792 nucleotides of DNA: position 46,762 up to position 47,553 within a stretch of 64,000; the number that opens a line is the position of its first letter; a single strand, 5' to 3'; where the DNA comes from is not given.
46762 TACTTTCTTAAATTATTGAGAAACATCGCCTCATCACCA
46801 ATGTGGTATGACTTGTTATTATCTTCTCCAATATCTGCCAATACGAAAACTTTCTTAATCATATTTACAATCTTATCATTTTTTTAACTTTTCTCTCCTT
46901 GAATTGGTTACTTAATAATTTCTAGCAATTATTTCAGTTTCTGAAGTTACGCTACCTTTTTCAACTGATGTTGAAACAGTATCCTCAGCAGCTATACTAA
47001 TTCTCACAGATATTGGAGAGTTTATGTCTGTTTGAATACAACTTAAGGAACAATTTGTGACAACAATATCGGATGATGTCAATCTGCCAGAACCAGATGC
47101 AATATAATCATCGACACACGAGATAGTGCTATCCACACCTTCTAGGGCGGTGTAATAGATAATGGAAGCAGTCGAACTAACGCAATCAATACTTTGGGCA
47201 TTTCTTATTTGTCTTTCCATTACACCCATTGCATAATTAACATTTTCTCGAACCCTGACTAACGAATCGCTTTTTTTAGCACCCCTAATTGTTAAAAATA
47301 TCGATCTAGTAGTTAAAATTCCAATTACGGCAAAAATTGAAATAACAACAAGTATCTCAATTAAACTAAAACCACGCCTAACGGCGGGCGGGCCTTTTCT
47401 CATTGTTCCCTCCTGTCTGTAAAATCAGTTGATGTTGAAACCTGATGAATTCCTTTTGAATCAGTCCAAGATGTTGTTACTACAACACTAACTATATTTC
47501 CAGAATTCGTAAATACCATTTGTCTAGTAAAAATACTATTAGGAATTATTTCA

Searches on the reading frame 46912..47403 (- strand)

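Call 50: search_protein_families(library=pfam, proteins=[window:46912-47403:-], max_evalue=0.01)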
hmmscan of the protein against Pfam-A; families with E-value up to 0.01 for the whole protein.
window:46912-47403:- (163 aa): 1 family
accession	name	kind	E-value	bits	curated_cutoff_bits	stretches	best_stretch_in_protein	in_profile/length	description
PF07963.17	N_methyl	-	5.2e-06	26.2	21.2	1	9-29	4-24/27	Prokaryotic N-terminal methylation motif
